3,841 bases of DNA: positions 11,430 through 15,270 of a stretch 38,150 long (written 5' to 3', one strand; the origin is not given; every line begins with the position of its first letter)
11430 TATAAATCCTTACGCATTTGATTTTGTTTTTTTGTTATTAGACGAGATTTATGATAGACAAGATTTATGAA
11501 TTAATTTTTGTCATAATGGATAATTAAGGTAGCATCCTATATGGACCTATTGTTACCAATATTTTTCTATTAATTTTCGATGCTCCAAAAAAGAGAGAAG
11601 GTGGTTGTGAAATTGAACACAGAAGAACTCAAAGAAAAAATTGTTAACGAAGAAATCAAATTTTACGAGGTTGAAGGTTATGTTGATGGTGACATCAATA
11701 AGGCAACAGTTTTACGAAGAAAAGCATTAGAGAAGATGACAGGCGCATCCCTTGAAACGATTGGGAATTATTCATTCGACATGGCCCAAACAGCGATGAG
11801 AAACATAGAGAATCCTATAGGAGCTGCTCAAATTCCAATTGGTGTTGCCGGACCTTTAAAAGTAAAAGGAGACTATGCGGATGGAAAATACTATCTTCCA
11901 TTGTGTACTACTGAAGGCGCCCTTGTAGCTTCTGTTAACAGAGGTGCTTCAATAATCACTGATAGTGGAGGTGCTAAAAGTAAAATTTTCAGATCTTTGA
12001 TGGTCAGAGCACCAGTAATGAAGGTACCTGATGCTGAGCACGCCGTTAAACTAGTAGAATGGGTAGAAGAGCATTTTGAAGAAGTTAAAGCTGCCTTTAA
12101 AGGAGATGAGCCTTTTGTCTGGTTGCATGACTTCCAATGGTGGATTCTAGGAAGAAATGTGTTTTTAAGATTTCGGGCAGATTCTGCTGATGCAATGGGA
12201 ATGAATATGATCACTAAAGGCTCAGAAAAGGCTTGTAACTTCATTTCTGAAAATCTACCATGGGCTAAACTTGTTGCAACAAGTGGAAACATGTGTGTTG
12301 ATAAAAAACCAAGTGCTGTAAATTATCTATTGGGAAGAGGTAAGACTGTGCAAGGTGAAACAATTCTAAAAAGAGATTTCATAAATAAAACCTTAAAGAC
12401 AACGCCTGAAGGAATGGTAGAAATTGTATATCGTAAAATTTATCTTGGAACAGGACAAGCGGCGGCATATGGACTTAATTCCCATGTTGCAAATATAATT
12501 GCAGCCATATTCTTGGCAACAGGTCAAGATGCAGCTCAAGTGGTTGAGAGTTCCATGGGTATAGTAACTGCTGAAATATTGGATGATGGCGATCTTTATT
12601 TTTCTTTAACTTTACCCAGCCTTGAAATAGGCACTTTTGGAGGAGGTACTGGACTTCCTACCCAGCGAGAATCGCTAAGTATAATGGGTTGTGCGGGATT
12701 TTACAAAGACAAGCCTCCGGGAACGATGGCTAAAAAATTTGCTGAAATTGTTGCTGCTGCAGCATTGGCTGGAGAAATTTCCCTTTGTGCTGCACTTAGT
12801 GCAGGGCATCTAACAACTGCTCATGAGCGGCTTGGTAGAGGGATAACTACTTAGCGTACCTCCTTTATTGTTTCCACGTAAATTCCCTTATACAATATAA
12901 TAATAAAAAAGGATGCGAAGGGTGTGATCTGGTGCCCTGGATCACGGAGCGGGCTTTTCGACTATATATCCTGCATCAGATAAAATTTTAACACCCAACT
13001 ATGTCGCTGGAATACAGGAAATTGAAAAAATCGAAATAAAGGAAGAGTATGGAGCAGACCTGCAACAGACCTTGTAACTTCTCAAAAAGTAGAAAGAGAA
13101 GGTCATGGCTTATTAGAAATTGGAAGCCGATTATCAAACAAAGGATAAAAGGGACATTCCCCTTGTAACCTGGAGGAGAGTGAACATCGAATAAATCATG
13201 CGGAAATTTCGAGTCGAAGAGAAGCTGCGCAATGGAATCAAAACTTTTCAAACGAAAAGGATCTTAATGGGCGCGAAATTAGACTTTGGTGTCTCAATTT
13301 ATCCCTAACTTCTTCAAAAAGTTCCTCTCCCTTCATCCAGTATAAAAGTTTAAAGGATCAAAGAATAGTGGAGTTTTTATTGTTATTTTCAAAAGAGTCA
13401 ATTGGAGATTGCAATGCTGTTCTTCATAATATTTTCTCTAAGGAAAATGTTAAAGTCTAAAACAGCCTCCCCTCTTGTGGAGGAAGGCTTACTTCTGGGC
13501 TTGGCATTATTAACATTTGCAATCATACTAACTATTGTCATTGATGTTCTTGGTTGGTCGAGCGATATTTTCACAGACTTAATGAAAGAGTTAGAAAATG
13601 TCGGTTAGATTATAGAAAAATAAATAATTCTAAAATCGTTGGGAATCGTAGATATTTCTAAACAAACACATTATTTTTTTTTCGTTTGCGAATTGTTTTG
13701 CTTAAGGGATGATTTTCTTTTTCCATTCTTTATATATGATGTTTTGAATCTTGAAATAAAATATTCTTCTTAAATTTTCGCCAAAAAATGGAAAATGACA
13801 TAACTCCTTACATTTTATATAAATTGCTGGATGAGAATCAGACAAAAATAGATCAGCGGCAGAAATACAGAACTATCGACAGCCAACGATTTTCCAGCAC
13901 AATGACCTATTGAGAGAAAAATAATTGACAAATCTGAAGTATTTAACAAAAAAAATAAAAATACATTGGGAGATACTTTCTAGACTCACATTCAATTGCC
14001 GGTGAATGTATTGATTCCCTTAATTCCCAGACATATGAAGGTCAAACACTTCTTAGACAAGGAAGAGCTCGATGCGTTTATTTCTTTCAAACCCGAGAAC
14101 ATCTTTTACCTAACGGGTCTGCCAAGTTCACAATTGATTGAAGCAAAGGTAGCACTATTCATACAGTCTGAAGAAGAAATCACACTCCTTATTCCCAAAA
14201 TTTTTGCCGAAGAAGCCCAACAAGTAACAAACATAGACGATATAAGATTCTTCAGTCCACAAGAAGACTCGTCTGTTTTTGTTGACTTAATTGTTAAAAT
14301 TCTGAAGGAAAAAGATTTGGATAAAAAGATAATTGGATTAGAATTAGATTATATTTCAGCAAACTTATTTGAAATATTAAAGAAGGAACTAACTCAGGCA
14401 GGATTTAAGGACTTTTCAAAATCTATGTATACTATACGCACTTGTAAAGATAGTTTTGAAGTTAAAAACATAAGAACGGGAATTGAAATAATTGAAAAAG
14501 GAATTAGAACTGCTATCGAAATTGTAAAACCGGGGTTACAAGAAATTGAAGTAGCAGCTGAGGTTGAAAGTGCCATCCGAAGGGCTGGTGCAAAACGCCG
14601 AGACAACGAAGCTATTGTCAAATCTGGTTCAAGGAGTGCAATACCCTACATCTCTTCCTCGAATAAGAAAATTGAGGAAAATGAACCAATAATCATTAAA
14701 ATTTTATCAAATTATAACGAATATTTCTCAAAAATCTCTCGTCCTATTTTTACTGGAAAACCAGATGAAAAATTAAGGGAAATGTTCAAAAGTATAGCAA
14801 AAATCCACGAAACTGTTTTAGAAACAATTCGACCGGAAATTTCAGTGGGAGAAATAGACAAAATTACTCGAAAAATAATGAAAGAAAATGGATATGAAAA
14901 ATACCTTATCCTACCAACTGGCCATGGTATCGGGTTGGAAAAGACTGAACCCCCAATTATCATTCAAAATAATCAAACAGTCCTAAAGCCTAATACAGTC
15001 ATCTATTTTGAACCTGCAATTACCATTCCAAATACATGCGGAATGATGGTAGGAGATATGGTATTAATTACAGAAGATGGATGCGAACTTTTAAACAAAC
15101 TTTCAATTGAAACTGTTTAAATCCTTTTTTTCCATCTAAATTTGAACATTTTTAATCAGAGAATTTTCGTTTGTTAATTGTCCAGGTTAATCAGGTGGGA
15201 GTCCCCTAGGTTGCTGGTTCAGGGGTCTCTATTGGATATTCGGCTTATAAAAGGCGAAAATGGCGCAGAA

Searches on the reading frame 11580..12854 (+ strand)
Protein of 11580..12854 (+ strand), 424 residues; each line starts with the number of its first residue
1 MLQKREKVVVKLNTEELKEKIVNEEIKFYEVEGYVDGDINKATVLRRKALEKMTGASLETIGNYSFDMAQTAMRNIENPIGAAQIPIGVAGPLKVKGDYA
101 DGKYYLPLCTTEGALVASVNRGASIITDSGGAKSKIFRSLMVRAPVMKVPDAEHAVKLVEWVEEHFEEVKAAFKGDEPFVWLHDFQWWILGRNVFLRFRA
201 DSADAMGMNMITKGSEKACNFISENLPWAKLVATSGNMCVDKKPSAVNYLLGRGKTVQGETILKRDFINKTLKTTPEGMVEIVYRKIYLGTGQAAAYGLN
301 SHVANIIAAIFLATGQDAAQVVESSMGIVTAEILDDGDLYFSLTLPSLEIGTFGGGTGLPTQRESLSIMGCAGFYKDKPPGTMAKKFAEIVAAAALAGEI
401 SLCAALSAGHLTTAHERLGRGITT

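Call 77: search_protein_families(library=pfam, proteins=[window:11580-12854:+], max_evalue=0.0001)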
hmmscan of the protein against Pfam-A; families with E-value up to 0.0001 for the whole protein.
window:11580-12854:+ (424 aa): 1 family
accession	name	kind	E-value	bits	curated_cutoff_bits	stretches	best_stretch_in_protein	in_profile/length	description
PF00368.23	HMG-CoA_red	-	8.3e-124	413.8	27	1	46-420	5-368/368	Hydroxymethylglutaryl-coenzyme A reductase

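Call 81: find_encoding_contigs(protein=window:11580-12854:+, flank=10000, max_places=4)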
Protein window:11580-12854:+ (424 aa): no gene with exactly this product is on record in the collection.

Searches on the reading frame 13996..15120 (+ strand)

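Call 77: search_protein_families(library=pfam, proteins=[window:13996-15120:+], max_evalue=0.0001)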
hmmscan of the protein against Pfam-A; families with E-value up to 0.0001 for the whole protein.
window:13996-15120:+ (374 aa): 2 families
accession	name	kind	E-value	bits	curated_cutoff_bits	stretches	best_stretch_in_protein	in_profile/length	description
PF00557.29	Peptidase_M24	-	1.6e-41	142.8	23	1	158-360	2-208/208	Metallopeptidase family M24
PF01321.24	Creatinase_N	-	2.3e-18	67.4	22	1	12-149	1-127/128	Creatinase/Prolidase N-terminal domain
